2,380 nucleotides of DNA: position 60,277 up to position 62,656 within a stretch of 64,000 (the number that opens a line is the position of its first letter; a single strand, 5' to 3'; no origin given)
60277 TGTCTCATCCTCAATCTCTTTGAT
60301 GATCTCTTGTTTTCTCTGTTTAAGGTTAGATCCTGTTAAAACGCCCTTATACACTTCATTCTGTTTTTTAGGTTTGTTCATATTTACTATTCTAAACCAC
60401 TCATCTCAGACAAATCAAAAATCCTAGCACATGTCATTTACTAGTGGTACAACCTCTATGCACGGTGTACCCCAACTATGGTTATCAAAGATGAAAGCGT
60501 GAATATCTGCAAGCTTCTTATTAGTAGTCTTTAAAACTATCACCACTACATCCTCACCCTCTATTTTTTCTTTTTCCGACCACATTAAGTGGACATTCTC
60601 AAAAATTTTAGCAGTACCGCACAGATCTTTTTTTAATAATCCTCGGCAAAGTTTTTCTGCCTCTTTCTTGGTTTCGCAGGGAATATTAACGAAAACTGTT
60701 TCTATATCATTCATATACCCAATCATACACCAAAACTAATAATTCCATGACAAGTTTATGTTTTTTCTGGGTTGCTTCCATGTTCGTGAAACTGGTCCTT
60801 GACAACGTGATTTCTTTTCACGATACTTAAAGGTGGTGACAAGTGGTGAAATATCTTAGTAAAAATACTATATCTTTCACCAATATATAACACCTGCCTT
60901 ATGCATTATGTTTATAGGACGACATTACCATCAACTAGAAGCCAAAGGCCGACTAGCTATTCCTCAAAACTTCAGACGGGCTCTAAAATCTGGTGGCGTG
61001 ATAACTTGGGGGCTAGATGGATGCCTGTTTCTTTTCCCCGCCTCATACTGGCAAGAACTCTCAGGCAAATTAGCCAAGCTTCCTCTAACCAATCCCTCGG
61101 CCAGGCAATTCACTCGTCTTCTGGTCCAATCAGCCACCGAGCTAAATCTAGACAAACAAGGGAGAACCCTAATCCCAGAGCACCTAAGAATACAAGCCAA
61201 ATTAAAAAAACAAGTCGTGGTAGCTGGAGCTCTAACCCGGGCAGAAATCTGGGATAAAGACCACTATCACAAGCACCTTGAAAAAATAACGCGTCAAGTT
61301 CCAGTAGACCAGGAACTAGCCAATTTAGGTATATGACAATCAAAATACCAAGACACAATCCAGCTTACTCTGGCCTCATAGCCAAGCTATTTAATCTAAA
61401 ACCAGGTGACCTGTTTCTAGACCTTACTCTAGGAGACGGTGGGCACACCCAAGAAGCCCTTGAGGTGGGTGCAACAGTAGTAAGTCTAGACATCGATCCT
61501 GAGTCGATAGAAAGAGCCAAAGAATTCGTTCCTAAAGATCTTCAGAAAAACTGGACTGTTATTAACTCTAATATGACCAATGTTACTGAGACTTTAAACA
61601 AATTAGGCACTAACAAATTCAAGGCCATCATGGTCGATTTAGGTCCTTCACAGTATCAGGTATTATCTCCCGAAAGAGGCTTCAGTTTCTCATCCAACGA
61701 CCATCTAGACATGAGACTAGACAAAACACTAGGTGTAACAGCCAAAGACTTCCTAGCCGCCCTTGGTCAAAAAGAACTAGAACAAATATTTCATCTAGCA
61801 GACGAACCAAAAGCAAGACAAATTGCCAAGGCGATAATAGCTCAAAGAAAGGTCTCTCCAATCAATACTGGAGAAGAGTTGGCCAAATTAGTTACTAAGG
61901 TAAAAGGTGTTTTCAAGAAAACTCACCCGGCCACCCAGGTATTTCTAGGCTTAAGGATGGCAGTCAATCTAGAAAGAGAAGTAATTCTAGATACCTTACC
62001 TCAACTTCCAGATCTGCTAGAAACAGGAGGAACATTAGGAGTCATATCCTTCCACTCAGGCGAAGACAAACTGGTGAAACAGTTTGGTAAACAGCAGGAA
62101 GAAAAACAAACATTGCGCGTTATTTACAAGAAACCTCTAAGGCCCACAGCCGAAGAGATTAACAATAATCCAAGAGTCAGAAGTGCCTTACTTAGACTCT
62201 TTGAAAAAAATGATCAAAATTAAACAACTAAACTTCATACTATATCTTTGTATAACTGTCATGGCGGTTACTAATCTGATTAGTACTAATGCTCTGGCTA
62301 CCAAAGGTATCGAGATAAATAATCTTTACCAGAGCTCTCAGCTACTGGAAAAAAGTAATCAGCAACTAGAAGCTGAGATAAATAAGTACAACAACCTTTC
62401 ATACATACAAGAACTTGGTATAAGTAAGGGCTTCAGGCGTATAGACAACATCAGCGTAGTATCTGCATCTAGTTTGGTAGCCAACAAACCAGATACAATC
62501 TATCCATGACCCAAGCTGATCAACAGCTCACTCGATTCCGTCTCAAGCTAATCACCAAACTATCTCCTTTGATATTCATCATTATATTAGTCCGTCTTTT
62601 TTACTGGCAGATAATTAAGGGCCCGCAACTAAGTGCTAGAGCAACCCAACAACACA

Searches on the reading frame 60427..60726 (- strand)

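Call 10: search_protein_families(library=pfam, proteins=[window:60427-60726:-], max_evalue=0.001)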
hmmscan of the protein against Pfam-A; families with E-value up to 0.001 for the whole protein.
window:60427-60726:- (100 aa): 1 family
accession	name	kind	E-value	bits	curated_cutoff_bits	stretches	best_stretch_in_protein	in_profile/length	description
PF03091.20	CutA1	-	5.6e-13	49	22.4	1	12-96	2-86/99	CutA1 divalent ion tolerance protein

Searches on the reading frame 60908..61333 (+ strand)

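Call 10: search_protein_families(library=pfam, proteins=[window:60908-61333:+], max_evalue=0.001)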
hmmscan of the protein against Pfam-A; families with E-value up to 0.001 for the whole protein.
window:60908-61333:+ (142 aa): 1 family
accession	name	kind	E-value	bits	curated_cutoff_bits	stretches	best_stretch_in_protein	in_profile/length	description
PF02381.23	MraZ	-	1e-32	112.4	23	2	1-70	1-71/72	MraZ protein, putative antitoxin-like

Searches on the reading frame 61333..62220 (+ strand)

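Call 10: search_protein_families(library=pfam, proteins=[window:61333-62220:+], max_evalue=0.001)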
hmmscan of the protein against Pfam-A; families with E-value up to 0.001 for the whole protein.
window:61333-62220:+ (296 aa): 4 families
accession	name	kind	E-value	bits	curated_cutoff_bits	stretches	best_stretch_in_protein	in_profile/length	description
PF01795.25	Methyltransf_5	-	2.2e-71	241.3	27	1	15-292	11-308/309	MraW methylase family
PF13847.12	Methyltransf_31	-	1.8e-05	24.9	27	1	24-102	3-81/145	Methyltransferase domain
PF13649.12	Methyltransf_25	-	0.0001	23.3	27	1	29-86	2-60/97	Methyltransferase domain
PF01728.25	FtsJ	-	0.00011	22.7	24.1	1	18-106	14-102/181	FtsJ-like methyltransferase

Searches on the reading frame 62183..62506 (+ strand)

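Call 10: search_protein_families(library=pfam, proteins=[window:62183-62506:+], max_evalue=0.001)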
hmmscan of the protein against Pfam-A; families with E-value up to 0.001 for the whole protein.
window:62183-62506:+ (108 aa): 1 family
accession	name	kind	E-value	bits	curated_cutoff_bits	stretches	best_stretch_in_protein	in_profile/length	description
PF04977.20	DivIC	-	0.00043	20.5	28.9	1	23-77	4-59/80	Septum formation initiator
